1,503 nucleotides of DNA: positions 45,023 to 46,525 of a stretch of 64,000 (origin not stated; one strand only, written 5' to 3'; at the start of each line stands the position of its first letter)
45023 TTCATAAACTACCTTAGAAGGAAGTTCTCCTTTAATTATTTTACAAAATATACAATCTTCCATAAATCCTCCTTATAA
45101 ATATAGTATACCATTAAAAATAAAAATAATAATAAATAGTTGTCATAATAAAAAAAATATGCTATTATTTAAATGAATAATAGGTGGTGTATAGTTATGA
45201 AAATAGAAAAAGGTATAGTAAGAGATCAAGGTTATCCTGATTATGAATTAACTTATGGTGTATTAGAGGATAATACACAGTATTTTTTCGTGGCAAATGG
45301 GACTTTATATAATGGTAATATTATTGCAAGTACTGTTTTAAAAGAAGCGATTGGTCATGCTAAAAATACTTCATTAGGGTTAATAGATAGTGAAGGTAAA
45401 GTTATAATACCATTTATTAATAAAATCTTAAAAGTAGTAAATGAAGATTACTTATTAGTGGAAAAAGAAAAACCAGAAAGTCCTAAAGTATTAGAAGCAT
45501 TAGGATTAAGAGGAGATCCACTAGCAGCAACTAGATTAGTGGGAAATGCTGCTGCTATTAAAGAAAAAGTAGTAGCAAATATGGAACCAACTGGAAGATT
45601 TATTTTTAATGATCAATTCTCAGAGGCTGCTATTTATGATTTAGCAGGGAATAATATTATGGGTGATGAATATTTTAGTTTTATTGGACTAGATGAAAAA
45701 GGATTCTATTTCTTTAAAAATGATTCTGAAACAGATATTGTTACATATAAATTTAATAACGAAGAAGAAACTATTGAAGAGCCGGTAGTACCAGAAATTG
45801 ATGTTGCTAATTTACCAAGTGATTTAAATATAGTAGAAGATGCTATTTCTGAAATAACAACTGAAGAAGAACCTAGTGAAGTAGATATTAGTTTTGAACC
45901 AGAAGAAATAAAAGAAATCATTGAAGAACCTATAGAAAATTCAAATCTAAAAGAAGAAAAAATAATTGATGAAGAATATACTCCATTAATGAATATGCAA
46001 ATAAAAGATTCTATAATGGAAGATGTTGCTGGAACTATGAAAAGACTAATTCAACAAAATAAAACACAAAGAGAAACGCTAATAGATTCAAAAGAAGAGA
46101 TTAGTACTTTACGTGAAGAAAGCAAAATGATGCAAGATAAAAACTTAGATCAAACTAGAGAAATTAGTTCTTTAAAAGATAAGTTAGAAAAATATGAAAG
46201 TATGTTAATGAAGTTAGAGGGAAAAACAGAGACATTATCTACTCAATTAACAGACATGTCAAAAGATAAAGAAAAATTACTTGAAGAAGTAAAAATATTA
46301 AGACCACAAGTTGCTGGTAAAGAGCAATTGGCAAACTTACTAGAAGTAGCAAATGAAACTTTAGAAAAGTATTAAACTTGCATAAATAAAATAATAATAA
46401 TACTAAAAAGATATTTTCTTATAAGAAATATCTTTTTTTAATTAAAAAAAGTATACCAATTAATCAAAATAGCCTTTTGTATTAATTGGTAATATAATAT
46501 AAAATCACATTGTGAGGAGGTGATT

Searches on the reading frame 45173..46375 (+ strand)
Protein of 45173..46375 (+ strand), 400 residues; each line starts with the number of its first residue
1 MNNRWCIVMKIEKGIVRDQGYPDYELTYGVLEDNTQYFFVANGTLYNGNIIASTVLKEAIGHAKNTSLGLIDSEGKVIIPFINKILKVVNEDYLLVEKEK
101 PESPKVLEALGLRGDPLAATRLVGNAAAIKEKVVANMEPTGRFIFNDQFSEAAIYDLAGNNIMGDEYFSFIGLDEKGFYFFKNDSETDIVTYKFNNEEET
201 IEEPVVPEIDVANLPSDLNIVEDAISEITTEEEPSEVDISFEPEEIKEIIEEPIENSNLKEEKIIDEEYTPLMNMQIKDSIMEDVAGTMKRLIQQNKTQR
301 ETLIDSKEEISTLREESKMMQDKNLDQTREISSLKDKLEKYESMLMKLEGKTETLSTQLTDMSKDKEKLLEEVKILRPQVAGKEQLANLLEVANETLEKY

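Call 45: search_protein_families(library=pfam, proteins=[window:45173-46375:+], max_evalue=0.01)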
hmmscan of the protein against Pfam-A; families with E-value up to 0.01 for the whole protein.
window:45173-46375:+ (400 aa): 1 family
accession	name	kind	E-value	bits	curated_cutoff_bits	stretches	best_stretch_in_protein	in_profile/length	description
PF24922.1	ACBP4_C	-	0.00055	20.6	31.2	1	292-387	8-99/105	Acyl-CoA-binding domain-containing protein 4-6, C-terminal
